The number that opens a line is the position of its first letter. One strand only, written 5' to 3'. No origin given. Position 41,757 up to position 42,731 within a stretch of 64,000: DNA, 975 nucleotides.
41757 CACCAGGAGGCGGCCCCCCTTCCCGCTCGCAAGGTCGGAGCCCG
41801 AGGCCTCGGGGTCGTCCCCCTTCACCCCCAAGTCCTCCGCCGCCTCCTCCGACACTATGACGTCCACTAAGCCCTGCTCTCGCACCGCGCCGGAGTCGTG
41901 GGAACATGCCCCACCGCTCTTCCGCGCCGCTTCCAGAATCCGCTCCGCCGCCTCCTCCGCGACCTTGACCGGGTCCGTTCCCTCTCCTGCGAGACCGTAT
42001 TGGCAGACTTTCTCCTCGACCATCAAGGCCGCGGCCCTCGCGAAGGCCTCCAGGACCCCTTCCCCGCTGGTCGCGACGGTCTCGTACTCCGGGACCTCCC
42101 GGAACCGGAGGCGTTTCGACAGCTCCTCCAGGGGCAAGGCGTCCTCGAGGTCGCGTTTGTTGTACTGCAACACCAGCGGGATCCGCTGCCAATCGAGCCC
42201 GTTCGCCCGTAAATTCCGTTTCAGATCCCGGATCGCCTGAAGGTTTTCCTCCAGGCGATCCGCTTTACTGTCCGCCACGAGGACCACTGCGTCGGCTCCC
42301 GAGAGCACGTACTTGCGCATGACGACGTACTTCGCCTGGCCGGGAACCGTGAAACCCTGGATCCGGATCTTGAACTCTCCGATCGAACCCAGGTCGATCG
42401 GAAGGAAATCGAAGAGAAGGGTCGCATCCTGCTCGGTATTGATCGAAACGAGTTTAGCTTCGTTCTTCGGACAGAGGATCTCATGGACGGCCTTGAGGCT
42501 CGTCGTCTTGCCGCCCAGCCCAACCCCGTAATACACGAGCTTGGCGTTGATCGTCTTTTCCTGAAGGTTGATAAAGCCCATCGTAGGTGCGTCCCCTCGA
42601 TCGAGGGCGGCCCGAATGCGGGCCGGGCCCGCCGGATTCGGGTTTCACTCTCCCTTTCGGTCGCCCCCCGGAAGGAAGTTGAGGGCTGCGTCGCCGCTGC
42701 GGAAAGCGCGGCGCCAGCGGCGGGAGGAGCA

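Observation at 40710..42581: MglA-like polarity GTPase covalently fused to a soluble histidine kinase, with the intrinsic arginine finger replaced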

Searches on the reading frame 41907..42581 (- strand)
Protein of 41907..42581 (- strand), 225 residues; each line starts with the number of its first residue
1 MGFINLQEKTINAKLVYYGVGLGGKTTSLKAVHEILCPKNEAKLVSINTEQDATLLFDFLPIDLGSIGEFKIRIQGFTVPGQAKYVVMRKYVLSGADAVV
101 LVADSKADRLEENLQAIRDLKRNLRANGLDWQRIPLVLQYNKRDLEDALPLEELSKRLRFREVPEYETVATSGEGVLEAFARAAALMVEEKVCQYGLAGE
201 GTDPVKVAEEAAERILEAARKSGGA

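Call 5: search_solved_structures(query=window:41979-42581:-, max_evalue=0.01, show_alignments=3)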
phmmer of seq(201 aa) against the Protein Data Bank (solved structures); distinct sequences matched with E-value up to 0.01: 37.
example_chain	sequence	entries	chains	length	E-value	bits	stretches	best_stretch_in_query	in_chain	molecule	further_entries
6hjh_A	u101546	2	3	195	1.4e-53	184.7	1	1-190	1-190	Mutual gliding-motility protein MglA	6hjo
5ymx_A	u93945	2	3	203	1.4e-53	184.7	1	1-190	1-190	Mutual gliding-motility protein MglA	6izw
6h17_A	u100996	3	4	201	1.5e-53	184.6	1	1-190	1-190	Mutual gliding-motility protein MglA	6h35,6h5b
3t12_A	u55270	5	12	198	1.2e-44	155.6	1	2-188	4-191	Gliding protein mglA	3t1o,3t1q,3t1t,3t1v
6vbv_3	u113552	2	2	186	1.4e-05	28.1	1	30-165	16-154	ADP-ribosylation factor-like protein 6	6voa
2h57_A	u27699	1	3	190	0.00011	25.2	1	30-164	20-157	ADP-ribosylation factor-like protein 6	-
1vg1_A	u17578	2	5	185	0.0005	23.1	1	49-185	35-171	Ras-related protein Rab-7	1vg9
4v0k_A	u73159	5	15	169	0.0006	22.9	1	74-165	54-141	ARF-LIKE SMALL GTPASE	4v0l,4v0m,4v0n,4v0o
2al7_A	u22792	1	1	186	0.00063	22.8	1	64-167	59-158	ADP-ribosylation factor-like 10C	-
1vg0_B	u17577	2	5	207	0.00064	22.8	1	49-185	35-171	Ras-related protein Rab-7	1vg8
9l0d_D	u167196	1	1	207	0.00066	22.7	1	49-185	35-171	Ras-related protein Rab-7a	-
9wes_A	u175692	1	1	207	0.00085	22.4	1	51-190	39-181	Rab7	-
4v0m_E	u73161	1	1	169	0.0011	22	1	74-165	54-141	ARF-LIKE SMALL GTPASE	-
7ezb_A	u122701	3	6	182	0.0013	21.7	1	71-191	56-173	Thorarchaeota Rab | Chains: A,B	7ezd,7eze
4ile_A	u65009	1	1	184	0.0016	21.4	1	63-167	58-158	ADP-ribosylation factor-like protein 8A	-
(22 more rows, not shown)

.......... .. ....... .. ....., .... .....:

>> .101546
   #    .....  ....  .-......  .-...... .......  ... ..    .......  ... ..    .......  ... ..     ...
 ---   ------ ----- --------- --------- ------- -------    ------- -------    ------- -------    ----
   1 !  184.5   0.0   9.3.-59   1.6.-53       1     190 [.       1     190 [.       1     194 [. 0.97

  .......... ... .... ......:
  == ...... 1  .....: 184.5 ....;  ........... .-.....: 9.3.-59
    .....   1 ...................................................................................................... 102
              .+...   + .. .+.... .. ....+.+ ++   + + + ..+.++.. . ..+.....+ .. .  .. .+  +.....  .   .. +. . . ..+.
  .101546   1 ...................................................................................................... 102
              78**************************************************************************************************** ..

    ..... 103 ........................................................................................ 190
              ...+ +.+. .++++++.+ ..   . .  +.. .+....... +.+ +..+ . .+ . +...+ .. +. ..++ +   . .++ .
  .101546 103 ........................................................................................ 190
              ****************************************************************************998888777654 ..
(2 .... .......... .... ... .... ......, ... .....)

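Call 43: search_protein_representatives(protein=window:42000-42581:-)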
Query: 194 residues. Proteins with E-value up to 0.001 (for the whole library): 6061; up to 1e-10: 4201; up to 1e-30: 1599. The best 150 are listed.
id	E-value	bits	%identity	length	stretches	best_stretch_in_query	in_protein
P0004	7.9e-91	319.0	77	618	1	1-193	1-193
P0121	7.0e-82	289.8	69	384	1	1-194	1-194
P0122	5.3e-73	260.9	66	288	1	1-192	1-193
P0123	1.2e-72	259.7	65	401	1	1-192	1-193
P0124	6.8e-72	257.3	65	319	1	1-192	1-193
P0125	3.0e-70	251.9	62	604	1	1-193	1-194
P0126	3.3e-69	248.5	61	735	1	2-189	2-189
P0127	3.6e-69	248.4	61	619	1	1-192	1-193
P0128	6.0e-65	234.7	68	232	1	1-168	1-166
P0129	4.3e-64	231.9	57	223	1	1-188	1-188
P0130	4.8e-63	228.5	58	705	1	1-193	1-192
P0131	1.7e-62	226.7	54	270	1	1-189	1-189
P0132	2.9e-62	225.9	55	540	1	2-190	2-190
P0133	6.7e-62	224.7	58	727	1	1-191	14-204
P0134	5.6e-61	221.7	54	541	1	2-190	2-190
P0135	6.5e-60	218.3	56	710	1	1-185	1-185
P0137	1.8e-58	213.6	55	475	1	2-189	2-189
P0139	4.5e-57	209.0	54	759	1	1-184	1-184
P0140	7.1e-57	208.4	54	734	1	1-184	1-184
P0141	5.7e-55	202.2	50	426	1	1-189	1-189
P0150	8.5e-52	191.8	50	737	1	4-188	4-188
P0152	3.4e-51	189.9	59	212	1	1-148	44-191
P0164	1.2e-49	184.9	49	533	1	3-189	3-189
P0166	1.7e-49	184.3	51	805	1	3-189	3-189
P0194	2.7e-48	180.4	49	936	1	5-188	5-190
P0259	6.2e-47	176.0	47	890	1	1-188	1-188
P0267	7.5e-47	175.7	51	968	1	4-188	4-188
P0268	7.7e-47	175.7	48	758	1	4-186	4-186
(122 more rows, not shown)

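Call 46: search_protein_families(library=pfam, proteins=[P0126, P0130, P0132, P0135, P0139, P0166, P0194, P0267, P0259, P0164], max_evalue=0.001)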
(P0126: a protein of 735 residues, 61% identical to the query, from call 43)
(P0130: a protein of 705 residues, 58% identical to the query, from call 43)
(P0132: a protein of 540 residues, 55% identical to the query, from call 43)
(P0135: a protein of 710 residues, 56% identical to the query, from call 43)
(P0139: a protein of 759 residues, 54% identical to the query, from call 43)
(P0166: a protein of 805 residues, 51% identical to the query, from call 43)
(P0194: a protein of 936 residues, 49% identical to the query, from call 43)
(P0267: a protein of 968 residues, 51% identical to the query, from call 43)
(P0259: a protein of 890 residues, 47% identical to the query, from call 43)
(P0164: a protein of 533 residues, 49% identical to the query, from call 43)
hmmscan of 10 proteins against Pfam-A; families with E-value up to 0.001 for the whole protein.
P0126 (735 aa): 7 families
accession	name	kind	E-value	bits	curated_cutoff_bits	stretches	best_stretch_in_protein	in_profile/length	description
PF02518.31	HATPase_c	-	6.9e-26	91.3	26.4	1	595-706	1-110/111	Histidine kinase-, DNA gyrase B-, and HSP90-like ATPase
PF00512.31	HisKA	-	5.4e-16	58.8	26.9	1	482-549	2-66/66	His Kinase A (phospho-acceptor) domain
PF13185.12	GAF_2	-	3.8e-11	43.8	28.6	1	303-442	2-136/136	GAF domain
PF01590.32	GAF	-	5e-11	43.7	22.4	1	304-441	1-133/133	GAF domain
PF13492.12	GAF_3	-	2.9e-09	37.8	27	1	306-443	3-129/129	GAF domain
PF00025.27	Arf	-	4.7e-06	26.6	22.3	1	70-176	56-163/174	ADP-ribosylation factor family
PF00071.28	Ras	-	6.1e-05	23.1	21.6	1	50-188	27-161/162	Ras family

P0130 (705 aa): 5 families
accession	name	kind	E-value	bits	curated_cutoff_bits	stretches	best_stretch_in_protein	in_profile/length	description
PF02518.31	HATPase_c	-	2.7e-22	79.8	26.4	1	595-704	2-109/111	Histidine kinase-, DNA gyrase B-, and HSP90-like ATPase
PF00512.31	HisKA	-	4.3e-14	52.7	26.9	1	482-548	2-66/66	His Kinase A (phospho-acceptor) domain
PF13185.12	GAF_2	-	7.3e-08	33.1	28.6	1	303-442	2-136/136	GAF domain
PF01590.32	GAF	-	8.7e-07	30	22.4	1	306-441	3-133/133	GAF domain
PF00025.27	Arf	-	0.00027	20.9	22.3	1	70-185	56-172/174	ADP-ribosylation factor family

P0132 (540 aa): 3 families
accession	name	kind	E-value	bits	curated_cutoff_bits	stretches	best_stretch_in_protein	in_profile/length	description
PF00025.27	Arf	-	1.7e-06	28.1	22.3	1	71-184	57-171/174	ADP-ribosylation factor family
PF01590.32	GAF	-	2.5e-05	25.3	22.4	1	388-523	3-132/133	GAF domain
PF13185.12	GAF_2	-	0.00034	21.3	28.6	1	386-522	3-133/136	GAF domain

P0135 (710 aa): 4 families
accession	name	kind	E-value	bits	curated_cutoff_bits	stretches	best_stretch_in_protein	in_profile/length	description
PF02518.31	HATPase_c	-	6.7e-15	55.9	26.4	1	569-679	2-109/111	Histidine kinase-, DNA gyrase B-, and HSP90-like ATPase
PF13581.12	HATPase_c_2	-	1.2e-07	32.3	27.4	1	576-655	35-110/127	Histidine kinase-like ATPase domain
PF00025.27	Arf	-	3.5e-05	23.8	22.3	1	71-183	57-170/174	ADP-ribosylation factor family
PF00071.28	Ras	-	0.00031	20.8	21.6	1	51-186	28-159/162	Ras family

P0139 (759 aa): 2 families
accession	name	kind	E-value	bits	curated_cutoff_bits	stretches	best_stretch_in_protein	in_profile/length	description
PF02518.31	HATPase_c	-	9.2e-24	84.5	26.4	1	644-748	3-109/111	Histidine kinase-, DNA gyrase B-, and HSP90-like ATPase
PF00512.31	HisKA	-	0.00027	21.3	26.9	0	504-538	5-41/66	His Kinase A (phospho-acceptor) domain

P0166 (805 aa): 6 families
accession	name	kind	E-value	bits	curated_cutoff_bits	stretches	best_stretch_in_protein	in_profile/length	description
PF02518.31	HATPase_c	-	5.4e-21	75.6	26.4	1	673-778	3-110/111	Histidine kinase-, DNA gyrase B-, and HSP90-like ATPase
PF08448.16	PAS_4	-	2.6e-08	34.5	23.1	1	444-543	1-109/110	PAS fold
PF00512.31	HisKA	-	8.2e-07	29.4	26.9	1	559-630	3-66/66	His Kinase A (phospho-acceptor) domain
PF13185.12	GAF_2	-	3.1e-05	24.6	28.6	1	291-424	6-135/136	GAF domain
PF00025.27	Arf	-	7.4e-05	22.7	22.3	0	36-165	22-147/174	ADP-ribosylation factor family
PF13492.12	GAF_3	-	0.00018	22.4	27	1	293-424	6-127/129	GAF domain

P0194 (936 aa): 4 families
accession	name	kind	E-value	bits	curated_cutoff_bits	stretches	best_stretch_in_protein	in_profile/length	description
PF13576.12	Pentapeptide_3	-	2.7e-19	69.5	27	2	526-570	3-47/48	Pentapeptide repeats (9 copies)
PF07885.22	Ion_trans_2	-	3e-09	37.1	22.5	1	850-933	4-77/79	Ion channel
PF00025.27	Arf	-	3.6e-07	30.3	22.3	1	73-186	57-171/174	ADP-ribosylation factor family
PF04670.18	Gtr1_RagA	-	0.00011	22.2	22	1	14-134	1-113/232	Gtr1/RagA G protein conserved region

P0267 (968 aa): 1 family
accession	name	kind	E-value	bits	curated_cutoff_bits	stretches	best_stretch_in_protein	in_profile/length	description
PF00071.28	Ras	-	7.6e-05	22.8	21.6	1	49-183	26-156/162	Ras family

P0259 (890 aa): 3 families
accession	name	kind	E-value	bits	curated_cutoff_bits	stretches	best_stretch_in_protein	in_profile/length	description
PF00025.27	Arf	-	4.6e-05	23.4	22.3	1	71-164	57-146/174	ADP-ribosylation factor family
PF00071.28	Ras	-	8.6e-05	22.6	21.6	1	54-186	31-159/162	Ras family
PF04670.18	Gtr1_RagA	-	0.00031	20.7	22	1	14-132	1-113/232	Gtr1/RagA G protein conserved region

P0164 (533 aa): 1 family
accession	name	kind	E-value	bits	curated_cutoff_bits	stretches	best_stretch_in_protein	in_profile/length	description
PF00071.28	Ras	-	0.00028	21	21.6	1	49-187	26-160/162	Ras family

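Call 50: list_cluster_members(proteins=[P0126, P0130, P0135, P0139, P0166, P0194, P0132, P0129, P0002, P0164])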
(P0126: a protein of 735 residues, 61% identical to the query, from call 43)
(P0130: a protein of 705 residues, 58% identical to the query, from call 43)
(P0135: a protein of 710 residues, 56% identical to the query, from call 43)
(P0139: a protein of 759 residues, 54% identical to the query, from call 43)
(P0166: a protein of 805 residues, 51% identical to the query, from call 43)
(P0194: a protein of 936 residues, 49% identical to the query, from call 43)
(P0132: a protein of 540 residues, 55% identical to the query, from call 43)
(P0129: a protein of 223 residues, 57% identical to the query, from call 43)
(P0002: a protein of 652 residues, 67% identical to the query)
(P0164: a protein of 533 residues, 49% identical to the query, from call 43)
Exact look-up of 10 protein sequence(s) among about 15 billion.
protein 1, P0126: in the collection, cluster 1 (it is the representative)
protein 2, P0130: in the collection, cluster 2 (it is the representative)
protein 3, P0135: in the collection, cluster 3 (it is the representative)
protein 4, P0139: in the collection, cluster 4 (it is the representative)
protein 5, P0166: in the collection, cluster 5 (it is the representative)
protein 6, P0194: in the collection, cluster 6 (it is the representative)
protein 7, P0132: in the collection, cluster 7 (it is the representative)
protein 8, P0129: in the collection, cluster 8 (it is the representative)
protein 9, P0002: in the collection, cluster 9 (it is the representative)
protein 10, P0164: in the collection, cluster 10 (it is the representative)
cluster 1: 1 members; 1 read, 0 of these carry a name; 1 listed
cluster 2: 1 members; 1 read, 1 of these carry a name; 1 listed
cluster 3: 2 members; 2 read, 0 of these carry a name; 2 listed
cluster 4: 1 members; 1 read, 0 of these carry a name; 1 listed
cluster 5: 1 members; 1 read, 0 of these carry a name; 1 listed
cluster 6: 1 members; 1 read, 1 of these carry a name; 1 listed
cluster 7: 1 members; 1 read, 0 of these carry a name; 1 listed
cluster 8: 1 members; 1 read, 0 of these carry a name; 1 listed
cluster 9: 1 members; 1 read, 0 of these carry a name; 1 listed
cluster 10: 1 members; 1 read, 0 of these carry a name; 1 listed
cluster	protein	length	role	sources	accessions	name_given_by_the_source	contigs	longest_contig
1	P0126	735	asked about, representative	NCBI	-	-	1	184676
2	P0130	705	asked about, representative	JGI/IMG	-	signal transduction histidine kinase/signal recognition particle receptor subunit beta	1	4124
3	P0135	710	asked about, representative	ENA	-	-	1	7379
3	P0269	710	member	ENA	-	-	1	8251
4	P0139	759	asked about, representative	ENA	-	-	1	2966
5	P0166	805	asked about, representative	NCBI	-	-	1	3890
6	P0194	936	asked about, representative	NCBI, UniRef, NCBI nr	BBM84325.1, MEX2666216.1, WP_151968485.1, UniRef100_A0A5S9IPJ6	ion channel [Candidatus Uabimicrobium amorphum] | Cell polarity determinant GTPase MglA n=1 Tax=Uabimicrobium amorphum TaxID=2596890 ...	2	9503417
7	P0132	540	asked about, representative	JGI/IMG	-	-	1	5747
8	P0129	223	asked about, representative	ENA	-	-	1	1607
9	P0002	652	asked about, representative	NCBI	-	-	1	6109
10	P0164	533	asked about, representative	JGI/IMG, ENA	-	-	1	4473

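Call 51: find_encoding_contigs(protein=P0126, flank=8000, max_places=1)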
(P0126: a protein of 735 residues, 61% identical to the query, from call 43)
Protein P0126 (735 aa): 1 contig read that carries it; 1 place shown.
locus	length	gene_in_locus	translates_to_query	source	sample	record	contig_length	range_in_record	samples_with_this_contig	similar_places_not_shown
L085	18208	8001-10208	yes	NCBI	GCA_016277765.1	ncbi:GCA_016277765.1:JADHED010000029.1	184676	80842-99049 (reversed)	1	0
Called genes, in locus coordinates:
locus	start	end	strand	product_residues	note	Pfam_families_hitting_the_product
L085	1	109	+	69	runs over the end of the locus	PF02416:TatA_B_E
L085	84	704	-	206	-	PF05157:MshEN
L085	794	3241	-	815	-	PF02518:HATPase_c, PF00204:DNA_gyraseB, PF01751:Toprim, PF00986:DNA_gyraseB_C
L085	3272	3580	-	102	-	PF05258:DciA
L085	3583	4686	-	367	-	PF00712:DNA_pol3_beta, PF02767:DNA_pol3_beta_2, PF02768:DNA_pol3_beta_3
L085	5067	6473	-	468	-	PF11638:DnaA_N, PF00308:Bac_DnaA, PF01695:IstB_IS21, PF00004:AAA (weak), PF08299:Bac_DnaA_C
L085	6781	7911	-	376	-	PF00266:Aminotran_5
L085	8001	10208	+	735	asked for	PF00025:Arf (weak), PF01590:GAF, PF13185:GAF_2, PF13492:GAF_3, PF00512:HisKA, PF02518:HATPase_c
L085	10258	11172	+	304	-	PF00215:OMPdecase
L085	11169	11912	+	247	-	PF13489:Methyltransf_23, PF08241:Methyltransf_11, PF08242:Methyltransf_12, PF13649:Methyltransf_25, PF13847:Methyltransf_31 (weak)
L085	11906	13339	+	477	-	PF10079:Rossmann-like_BshC, PF24850:CC_BshC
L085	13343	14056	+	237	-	PF02585:PIG-L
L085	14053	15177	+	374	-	PF13439:Glyco_transf_4, PF13477:Glyco_trans_4_2, PF13579:Glyco_trans_4_4, PF20706:GT4-conflict, PF00534:Glycos_transf_1, PF13692:Glyco_trans_1_4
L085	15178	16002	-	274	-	PF00140:Sigma70_r1_2, PF04542:Sigma70_r2, PF04539:Sigma70_r3 (weak), PF04545:Sigma70_r4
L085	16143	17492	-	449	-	PF13727:CoA_binding_3 (weak), PF02397:Bac_transf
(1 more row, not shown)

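Call 57: search_protein_families(library=ncbifam, proteins=[window:41907-42581:-], max_evalue=0.01)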
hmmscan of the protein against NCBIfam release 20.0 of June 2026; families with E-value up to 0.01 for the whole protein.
window:41907-42581:- (225 aa): 2 families
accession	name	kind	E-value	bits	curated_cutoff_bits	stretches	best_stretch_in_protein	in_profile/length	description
TIGR00231.1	small_GTP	domain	0.00086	19.1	42.5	1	72-180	53-159/164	GTP-binding protein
TIGR02585.1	cas_Cst2_DevR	exception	0.0032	16.6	72.75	1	40-126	136-219/321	type I-B CRISPR-associated protein Cas7/Cst2/DevR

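Call 66: search_protein_families(library=pfam, proteins=[P0133, P0140, P0141, P0131, P0134, P0137, P0129, P0152, P0150, P0268], max_evalue=0.001)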
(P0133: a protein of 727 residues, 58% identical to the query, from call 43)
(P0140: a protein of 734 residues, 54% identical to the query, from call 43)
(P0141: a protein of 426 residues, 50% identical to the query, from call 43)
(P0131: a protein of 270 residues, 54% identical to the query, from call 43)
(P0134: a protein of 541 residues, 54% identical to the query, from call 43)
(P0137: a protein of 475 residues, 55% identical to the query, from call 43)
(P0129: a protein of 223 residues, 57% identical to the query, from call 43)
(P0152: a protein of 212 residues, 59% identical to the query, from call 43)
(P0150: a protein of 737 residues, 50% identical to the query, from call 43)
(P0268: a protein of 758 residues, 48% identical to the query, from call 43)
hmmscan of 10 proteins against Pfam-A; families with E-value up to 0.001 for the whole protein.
P0133 (727 aa): 7 families
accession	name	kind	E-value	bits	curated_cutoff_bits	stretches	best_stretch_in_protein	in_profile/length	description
PF02518.31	HATPase_c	-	3.7e-25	88.9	26.4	1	608-718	2-110/111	Histidine kinase-, DNA gyrase B-, and HSP90-like ATPase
PF00512.31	HisKA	-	7.9e-18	64.7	26.9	1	495-561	2-66/66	His Kinase A (phospho-acceptor) domain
PF00025.27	Arf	-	2e-05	24.6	22.3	1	80-196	53-170/174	ADP-ribosylation factor family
PF00071.28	Ras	-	5.5e-05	23.2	21.6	1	62-199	26-159/162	Ras family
PF01590.32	GAF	-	8.5e-05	23.5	22.4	1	322-454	5-133/133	GAF domain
PF13581.12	HATPase_c_2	-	0.00043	20.7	27.4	0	622-711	42-123/127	Histidine kinase-like ATPase domain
PF13185.12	GAF_2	-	0.00076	20.1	28.6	0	322-455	7-136/136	GAF domain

P0140 (734 aa): 7 families
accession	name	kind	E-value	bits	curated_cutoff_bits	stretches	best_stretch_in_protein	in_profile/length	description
PF02518.31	HATPase_c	-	3.6e-23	82.5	26.4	1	614-723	2-109/111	Histidine kinase-, DNA gyrase B-, and HSP90-like ATPase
PF00512.31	HisKA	-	1.2e-11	44.9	26.9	1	497-567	2-66/66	His Kinase A (phospho-acceptor) domain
PF13185.12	GAF_2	-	4.7e-11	43.5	28.6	1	320-456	2-135/136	GAF domain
PF01590.32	GAF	-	1.6e-07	32.4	22.4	1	321-456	1-133/133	GAF domain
PF00025.27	Arf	-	9.7e-05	22.3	22.3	0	68-183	54-170/174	ADP-ribosylation factor family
PF00071.28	Ras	-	0.00023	21.2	21.6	1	66-186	42-159/162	Ras family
PF13492.12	GAF_3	-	0.00036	21.4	27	0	321-456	1-127/129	GAF domain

P0141 (426 aa): 2 families
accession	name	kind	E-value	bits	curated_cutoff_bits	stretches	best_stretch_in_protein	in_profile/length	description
PF00025.27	Arf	-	8.3e-08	32.3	22.3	1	12-184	14-171/174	ADP-ribosylation factor family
PF13185.12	GAF_2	-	0.00091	19.9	28.6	0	312-420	2-109/136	GAF domain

P0131 (270 aa): 2 families
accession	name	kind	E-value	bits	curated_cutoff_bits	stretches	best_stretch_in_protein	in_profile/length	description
PF00025.27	Arf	-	2.4e-05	24.3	22.3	1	12-184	14-171/174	ADP-ribosylation factor family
PF00071.28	Ras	-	0.00061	19.9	21.6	1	51-184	28-157/162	Ras family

P0134 (541 aa): 1 family
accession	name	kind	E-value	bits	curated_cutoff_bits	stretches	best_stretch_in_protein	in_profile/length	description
PF00025.27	Arf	-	7e-07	29.3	22.3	1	71-183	57-170/174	ADP-ribosylation factor family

P0137 (475 aa): 3 families
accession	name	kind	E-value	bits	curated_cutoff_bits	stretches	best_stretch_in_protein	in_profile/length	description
PF13185.12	GAF_2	-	3.9e-07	30.8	28.6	1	317-453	4-135/136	GAF domain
PF00025.27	Arf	-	6e-06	26.3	22.3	1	37-178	23-165/174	ADP-ribosylation factor family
PF01590.32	GAF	-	7.9e-05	23.6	22.4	1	375-453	57-133/133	GAF domain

P0129 (223 aa): 1 family
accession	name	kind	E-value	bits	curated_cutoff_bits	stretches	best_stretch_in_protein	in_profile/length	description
PF00025.27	Arf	-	2.3e-06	27.6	22.3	1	70-171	56-158/174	ADP-ribosylation factor family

P0152 (212 aa): 0 families

P0150 (737 aa): 8 families
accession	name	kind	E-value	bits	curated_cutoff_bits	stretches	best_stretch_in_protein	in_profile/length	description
PF02518.31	HATPase_c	-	1.6e-31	109.4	26.4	1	602-712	2-110/111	Histidine kinase-, DNA gyrase B-, and HSP90-like ATPase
PF00512.31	HisKA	-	2.6e-23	82.3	26.9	1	489-555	2-66/66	His Kinase A (phospho-acceptor) domain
PF13185.12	GAF_2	-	2.3e-18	67.1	28.6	1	310-449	2-136/136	GAF domain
PF01590.32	GAF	-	2.8e-15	57.5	22.4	1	311-448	1-133/133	GAF domain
PF13492.12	GAF_3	-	1.2e-09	39.1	27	1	311-450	1-129/129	GAF domain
PF13589.12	HATPase_c_3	-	6.5e-06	26.6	25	1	608-683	5-81/137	Histidine kinase-, DNA gyrase B-, and HSP90-like ATPase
PF00025.27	Arf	-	0.00015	21.7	22.3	1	69-159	55-141/174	ADP-ribosylation factor family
PF13581.12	HATPase_c_2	-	0.00041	20.8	27.4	0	614-679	40-104/127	Histidine kinase-like ATPase domain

P0268 (758 aa): 7 families
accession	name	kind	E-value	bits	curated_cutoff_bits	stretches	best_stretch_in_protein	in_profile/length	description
PF02518.31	HATPase_c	-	9.4e-24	84.4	26.4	1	638-756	1-109/111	Histidine kinase-, DNA gyrase B-, and HSP90-like ATPase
PF00512.31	HisKA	-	1.4e-15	57.5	26.9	1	525-591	1-65/66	His Kinase A (phospho-acceptor) domain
PF13185.12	GAF_2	-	1.3e-14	55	28.6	1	347-486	2-136/136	GAF domain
PF01590.32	GAF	-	5.4e-09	37.1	22.4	1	348-484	1-132/133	GAF domain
PF13492.12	GAF_3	-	3.2e-08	34.5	27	1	348-487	1-129/129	GAF domain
PF00071.28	Ras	-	2.4e-07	30.9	21.6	1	65-187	41-160/162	Ras family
PF00025.27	Arf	-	5.7e-06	26.4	22.3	1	61-162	47-144/174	ADP-ribosylation factor family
